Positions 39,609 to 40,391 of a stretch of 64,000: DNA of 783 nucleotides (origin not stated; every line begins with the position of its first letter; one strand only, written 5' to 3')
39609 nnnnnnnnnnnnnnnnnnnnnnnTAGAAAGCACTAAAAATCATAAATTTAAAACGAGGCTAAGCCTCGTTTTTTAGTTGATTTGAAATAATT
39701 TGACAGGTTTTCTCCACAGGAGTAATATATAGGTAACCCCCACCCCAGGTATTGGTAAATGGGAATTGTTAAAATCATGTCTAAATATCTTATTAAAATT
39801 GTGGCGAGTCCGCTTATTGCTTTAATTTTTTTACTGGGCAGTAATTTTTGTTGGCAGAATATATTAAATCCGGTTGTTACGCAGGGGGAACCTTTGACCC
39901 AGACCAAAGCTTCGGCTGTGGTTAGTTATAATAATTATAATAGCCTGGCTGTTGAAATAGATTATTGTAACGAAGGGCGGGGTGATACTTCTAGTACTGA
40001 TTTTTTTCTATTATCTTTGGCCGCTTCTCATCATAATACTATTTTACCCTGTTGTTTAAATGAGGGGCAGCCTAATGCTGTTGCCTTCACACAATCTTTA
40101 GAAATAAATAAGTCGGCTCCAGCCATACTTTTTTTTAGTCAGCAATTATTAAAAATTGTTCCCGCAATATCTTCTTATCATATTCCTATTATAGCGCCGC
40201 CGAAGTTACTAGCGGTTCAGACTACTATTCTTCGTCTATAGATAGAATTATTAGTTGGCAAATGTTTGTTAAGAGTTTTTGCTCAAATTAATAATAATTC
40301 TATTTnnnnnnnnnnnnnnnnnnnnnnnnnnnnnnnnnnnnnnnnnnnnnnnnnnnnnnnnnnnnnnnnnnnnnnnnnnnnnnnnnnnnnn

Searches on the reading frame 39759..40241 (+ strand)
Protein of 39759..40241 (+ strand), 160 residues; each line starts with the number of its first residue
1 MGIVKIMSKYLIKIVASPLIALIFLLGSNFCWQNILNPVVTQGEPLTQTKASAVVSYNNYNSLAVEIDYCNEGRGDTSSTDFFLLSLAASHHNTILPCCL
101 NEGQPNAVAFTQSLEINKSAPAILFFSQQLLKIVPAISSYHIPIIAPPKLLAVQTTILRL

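Call 3: search_protein_families(library=pfam, proteins=[window:39759-40241:+], max_evalue=0.01)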
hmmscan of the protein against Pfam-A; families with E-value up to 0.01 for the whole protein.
window:39759-40241:+ (160 aa): 0 families

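Call 69: search_protein_families(library=pfam, proteins=[window:39759-40241:+], max_evalue=1)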
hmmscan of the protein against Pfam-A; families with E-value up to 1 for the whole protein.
window:39759-40241:+ (160 aa): 0 families
